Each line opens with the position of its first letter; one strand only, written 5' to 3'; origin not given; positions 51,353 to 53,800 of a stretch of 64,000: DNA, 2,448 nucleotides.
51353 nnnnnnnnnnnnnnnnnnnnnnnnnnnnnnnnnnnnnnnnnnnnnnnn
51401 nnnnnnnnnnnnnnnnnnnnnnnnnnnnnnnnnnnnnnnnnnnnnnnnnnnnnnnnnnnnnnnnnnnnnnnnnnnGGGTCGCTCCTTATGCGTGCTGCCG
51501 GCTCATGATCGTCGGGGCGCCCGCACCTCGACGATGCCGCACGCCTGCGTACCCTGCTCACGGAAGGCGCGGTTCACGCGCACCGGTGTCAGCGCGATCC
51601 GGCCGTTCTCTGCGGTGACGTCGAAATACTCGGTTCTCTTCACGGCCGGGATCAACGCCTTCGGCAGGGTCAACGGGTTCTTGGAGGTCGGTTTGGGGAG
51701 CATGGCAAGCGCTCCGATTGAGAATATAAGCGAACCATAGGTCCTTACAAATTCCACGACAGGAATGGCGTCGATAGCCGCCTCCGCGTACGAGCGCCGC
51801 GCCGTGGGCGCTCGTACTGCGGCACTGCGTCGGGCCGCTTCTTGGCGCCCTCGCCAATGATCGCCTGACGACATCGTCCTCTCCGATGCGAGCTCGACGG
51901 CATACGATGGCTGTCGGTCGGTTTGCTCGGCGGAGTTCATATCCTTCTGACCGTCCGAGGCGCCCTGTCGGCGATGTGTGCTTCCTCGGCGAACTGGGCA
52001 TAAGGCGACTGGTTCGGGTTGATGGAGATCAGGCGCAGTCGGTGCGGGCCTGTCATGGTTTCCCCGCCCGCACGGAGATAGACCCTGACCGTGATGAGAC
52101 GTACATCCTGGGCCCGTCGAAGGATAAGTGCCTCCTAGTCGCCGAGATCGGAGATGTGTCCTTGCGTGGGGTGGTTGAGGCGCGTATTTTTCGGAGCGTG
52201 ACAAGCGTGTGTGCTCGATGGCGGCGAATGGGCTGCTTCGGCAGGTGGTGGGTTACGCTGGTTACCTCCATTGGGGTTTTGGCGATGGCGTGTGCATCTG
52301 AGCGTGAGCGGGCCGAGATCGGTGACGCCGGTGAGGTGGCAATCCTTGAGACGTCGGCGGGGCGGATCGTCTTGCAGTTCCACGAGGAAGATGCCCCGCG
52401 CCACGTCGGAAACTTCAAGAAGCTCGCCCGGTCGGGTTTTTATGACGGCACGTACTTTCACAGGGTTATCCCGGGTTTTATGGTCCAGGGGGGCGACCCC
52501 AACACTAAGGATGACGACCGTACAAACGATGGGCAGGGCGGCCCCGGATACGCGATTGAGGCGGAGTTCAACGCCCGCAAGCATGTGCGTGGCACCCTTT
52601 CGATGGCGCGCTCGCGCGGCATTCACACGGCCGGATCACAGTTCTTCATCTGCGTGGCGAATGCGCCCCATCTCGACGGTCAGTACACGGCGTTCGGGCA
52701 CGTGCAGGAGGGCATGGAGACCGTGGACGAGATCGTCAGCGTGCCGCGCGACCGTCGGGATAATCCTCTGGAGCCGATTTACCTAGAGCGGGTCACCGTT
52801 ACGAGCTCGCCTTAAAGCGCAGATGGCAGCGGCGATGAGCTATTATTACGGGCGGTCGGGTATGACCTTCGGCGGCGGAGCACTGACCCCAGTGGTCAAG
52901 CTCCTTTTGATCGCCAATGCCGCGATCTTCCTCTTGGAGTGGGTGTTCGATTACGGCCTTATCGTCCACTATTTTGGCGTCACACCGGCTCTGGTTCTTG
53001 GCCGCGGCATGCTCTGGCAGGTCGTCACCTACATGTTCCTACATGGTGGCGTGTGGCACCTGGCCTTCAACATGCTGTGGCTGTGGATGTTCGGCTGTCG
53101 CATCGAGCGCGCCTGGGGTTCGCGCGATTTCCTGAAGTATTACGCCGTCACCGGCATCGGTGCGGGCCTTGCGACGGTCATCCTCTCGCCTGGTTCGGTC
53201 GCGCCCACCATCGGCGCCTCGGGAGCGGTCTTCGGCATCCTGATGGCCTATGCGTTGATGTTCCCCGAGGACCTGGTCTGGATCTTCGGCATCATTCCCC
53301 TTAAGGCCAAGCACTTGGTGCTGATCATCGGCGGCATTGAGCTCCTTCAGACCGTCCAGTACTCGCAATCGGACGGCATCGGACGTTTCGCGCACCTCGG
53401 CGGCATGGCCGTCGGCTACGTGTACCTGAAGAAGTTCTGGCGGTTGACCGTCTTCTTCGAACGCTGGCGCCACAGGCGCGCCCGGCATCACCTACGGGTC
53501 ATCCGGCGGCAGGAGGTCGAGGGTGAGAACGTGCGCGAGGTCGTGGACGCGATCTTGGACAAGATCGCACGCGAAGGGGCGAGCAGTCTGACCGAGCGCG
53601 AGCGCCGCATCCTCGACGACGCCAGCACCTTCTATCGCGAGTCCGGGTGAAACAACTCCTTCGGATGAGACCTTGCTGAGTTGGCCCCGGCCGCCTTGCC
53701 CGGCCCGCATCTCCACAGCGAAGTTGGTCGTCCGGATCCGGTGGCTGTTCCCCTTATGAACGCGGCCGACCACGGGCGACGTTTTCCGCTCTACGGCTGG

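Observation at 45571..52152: A 6.6-kb segment bracketed by 60-bp direct repeats mixes decayed type I-E CRISPR-Cas relics with osmoprotectant cargo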

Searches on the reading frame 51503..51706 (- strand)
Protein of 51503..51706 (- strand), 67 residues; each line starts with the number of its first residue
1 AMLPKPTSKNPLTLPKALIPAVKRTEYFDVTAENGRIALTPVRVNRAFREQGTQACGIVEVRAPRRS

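Call 11: search_protein_families(library=ncbifam, proteins=[window:51503-51706:-], max_evalue=0.01)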
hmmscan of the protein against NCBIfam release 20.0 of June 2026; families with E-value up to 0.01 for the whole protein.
window:51503-51706:- (67 aa): 0 families

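Call 12: search_protein_families(library=pfam, proteins=[window:51503-51706:-], max_evalue=0.1)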
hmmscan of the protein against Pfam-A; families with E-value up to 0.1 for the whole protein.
window:51503-51706:- (67 aa): 0 families

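Call 61: find_encoding_contigs(protein=window:51506-51703:-, flank=10000, max_places=10)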
Protein window:51506-51703:- (66 aa): 4 contigs read that carry it; 3 places shown.
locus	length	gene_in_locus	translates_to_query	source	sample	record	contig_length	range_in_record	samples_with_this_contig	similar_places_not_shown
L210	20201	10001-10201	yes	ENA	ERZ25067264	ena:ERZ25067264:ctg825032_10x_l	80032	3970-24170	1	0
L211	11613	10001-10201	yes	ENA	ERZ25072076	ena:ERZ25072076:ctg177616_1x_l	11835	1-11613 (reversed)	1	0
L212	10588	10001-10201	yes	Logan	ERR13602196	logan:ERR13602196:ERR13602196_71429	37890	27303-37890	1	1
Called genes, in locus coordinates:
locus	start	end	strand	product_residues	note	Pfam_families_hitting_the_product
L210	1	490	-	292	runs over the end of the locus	PF00215:OMPdecase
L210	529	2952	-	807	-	PF17764:PriA_3primeBD, PF00270:DEAD, PF04851:ResIII (weak), PF18319:Zn_ribbon_PriA, PF00271:Helicase_C, PF18074:PriA_C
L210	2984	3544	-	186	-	PF02545:Maf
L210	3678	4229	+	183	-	-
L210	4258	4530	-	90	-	PF00216:Bac_DNA_binding, PF18291:HU-HIG (weak)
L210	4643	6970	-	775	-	PF19838:LptD_2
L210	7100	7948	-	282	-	-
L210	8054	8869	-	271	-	PF08551:DUF1751, PF01694:Rhomboid, PF20216:DUF6576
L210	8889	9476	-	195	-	PF00160:Pro_isomerase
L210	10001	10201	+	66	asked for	-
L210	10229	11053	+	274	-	PF05175:MTS (weak), PF13489:Methyltransf_23, PF01209:Ubie_methyltran, PF13847:Methyltransf_31, PF08241:Methyltransf_11, PF08242:Methyltransf_12, PF13649:Methyltransf_25, PF05148:Methyltransf_8 (weak)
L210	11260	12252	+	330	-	PF04069:OpuAC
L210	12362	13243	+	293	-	PF00528:BPD_transp_1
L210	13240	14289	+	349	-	PF00005:ABC_tran, PF13304:AAA_21 (weak)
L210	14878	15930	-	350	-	PF03480:DctP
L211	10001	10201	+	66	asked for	-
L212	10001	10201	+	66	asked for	-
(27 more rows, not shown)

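Call 65: search_protein_families(library=pfam, proteins=[window:51506-51703:-], max_evalue=10)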
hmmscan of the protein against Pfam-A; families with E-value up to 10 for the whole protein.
window:51506-51703:- (66 aa): 0 families

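Call 78: predict_structure(protein=window:51506-51703:-)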
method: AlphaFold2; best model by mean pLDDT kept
length: 66 residues; sequences in the alignment: 1
mean_pLDDT: 48.5   pTM: 0.25
mean pLDDT of the five models: 48.5, 48.0, 46.6, 45.4, 44.3
residues with pLDDT >= 90: 0; 70-90: 0; 50-70: 21; < 50: 45
segments of 3 or more residues with pLDDT < 50: 1-5, 9-23, 44-66
pLDDT, mean of each block of 10 residues (from residue 1): 46 45 53 56 47 45 45
secondary structure, 60 per line:
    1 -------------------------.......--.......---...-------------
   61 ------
elements in order: E26-32 E35-41

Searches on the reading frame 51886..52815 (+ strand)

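Call 12: search_protein_families(library=pfam, proteins=[window:51886-52815:+], max_evalue=0.1)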
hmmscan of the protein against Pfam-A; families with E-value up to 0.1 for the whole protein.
window:51886-52815:+ (309 aa): 2 families
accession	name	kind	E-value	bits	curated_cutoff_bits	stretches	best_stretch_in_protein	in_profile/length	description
PF00160.26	Pro_isomerase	-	2.3e-51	174.6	21.7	1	154-305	4-159/159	Cyclophilin type peptidyl-prolyl cis-trans isomerase/CLD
PF20997.2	DUF3195_C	-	0.049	14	25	0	77-91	12-25/32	Protein of unknown function (DUF3195) C-terminal domain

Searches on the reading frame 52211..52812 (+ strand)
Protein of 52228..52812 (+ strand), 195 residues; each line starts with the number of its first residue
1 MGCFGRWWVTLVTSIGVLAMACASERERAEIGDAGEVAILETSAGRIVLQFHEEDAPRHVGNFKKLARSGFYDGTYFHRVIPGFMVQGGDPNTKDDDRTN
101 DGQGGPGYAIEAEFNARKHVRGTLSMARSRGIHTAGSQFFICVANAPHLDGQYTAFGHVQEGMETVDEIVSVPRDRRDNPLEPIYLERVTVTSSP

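Call 7: search_protein_families(library=pfam, proteins=[window:52211-52786:+], max_evalue=0.01)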
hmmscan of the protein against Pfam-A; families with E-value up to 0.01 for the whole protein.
window:52211-52786:+ (191 aa): 0 families

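Call 11: search_protein_families(library=ncbifam, proteins=[window:52211-52786:+], max_evalue=0.01)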
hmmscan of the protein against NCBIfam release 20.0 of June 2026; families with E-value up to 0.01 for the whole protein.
window:52211-52786:+ (191 aa): 0 families

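Call 36: find_homologous_proteins(query=window:52228-52812:+, max_evalue=1e-30)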
Query seq(195 aa) (195 aa): 7595 proteins with E <= 1e-30 among 8000 candidates; the best 120 are listed.
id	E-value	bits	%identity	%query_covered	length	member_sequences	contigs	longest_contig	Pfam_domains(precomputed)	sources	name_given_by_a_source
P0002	2.2e-128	444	99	100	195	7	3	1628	PF00160.27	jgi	jgi:cyclophilin family peptidyl-prolyl cis-trans isomerase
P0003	1.1e-71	259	54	75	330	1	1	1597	PF00160.27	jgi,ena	-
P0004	1.9e-70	255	62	93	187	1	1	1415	PF00160.27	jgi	jgi:peptidyl-prolyl cis-trans isomerase B (cyclophilin B)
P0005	3.6e-69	250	62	93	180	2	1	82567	PF00160.27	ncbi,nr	ncbi:MAG: peptidylprolyl isomerase [Deltaproteobacteria bacterium]|nr:peptidylprolyl isomerase [Delt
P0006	9.5e-69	249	61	94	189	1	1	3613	PF00160.27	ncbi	-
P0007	1.5e-68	248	68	82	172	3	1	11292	PF00160.27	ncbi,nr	ncbi:MAG: peptidylprolyl isomerase [bacterium]|nr:peptidylprolyl isomerase [bacterium]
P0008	4.3e-68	247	68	82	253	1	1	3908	PF00160.27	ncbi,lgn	-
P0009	4.6e-68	247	67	85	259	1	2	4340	PF00160.27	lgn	-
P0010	4.9e-68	247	68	82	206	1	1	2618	PF00160.27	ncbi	-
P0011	5.9e-68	246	59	93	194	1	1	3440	PF00160.27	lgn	-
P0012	8.1e-68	246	61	89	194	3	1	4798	PF00160.27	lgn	-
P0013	1.4e-67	245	61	91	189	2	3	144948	PF00160.27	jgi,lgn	-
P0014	1.4e-67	245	60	93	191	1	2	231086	PF00160.27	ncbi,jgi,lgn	-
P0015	1.7e-67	245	66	86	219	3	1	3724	PF00160.27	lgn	-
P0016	1.8e-67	245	61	90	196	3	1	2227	PF00160.27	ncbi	-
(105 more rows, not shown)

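Call 37: find_encoding_contigs(protein=P0002, flank=10000, max_places=10)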
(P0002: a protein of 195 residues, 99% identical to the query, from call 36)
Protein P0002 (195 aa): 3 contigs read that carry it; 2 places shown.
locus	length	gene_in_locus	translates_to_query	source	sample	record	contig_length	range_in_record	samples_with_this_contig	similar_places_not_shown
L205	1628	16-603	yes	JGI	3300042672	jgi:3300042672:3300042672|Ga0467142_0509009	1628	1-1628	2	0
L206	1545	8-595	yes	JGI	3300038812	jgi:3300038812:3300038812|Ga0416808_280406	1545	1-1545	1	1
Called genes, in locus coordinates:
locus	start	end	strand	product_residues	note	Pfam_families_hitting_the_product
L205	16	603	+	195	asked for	PF00160:Pro_isomerase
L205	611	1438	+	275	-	PF01694:Rhomboid, PF08551:DUF1751, PF20216:DUF6576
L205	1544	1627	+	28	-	?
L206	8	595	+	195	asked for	PF00160:Pro_isomerase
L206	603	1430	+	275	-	PF01694:Rhomboid, PF08551:DUF1751, PF20216:DUF6576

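Call 77: find_encoding_contigs(protein=P0005, flank=10000, max_places=3)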
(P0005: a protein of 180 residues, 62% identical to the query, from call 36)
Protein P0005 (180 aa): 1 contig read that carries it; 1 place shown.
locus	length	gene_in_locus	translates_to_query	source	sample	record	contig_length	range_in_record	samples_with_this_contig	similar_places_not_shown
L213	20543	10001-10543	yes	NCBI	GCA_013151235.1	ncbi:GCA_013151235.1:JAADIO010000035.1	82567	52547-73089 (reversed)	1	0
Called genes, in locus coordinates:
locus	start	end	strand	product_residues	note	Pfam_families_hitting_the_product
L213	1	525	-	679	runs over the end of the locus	PF04879:Molybdop_Fe4S4, PF00384:Molybdopterin, PF01568:Molydop_binding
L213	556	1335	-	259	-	PF01145:Band_7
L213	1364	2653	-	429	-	PF25145:NfeD1b_N, PF24961:NfeD_membrane, PF01957:NfeD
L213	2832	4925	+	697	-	PF00654:Voltage_CLC, PF00571:CBS (faint), PF02080:TrkA_C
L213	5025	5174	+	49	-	-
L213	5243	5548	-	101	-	-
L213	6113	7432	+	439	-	PF05697:Trigger_N, PF00254:FKBP_C, PF05698:Trigger_C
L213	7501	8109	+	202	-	PF00574:CLP_protease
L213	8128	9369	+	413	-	PF06689:zf-C4_ClpX, PF13401:AAA_22 (faint), PF05496:RuvB_N (weak), PF01078:Mg_chelatase (faint), PF00004:AAA, PF07724:AAA_2, PF07728:AAA_5 (weak), PF10431:ClpB_D2-small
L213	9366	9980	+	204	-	PF03193:RsgA_GTPase (faint), PF01926:MMR_HSR1, PF02421:FeoB_N (weak)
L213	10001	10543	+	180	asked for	PF00160:Pro_isomerase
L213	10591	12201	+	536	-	PF00575:S1, PF10150:RNase_E_G, PF20833:RNase_E_G_Thio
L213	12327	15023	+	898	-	PF03924:CHASE, PF00989:PAS (weak), PF08448:PAS_4 (weak), PF13188:PAS_8, PF13426:PAS_9, PF00512:HisKA (weak), PF02518:HATPase_c, PF00072:Response_reg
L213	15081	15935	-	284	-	PF13424:TPR_12 (faint), PF00515:TPR_1 (faint), PF07719:TPR_2 (faint), PF13181:TPR_8 (faint), PF13432:TPR_16 (weak)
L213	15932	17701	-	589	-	PF13584:BatD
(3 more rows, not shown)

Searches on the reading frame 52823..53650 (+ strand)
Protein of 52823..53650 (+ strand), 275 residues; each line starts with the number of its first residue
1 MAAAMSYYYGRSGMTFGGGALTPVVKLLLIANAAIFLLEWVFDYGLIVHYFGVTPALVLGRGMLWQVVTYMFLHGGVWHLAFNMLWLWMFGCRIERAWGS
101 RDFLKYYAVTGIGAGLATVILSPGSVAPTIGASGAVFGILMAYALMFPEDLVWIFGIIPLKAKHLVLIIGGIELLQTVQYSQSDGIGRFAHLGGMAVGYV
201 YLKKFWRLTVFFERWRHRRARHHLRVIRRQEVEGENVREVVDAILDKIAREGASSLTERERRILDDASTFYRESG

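Call 12: search_protein_families(library=pfam, proteins=[window:52823-53650:+], max_evalue=0.1)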
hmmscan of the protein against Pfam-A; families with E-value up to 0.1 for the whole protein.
window:52823-53650:+ (275 aa): 3 families
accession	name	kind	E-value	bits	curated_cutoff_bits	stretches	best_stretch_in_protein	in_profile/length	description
PF01694.28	Rhomboid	-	6.2e-33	114.4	22.6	1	62-203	2-138/143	Rhomboid domain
PF08551.15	DUF1751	-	9.9e-10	39.3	22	1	64-121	8-65/99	Eukaryotic integral membrane protein (DUF1751)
PF20216.3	DUF6576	-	5.5e-08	33.3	27.3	1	238-268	15-45/47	Family of unknown function (DUF6576)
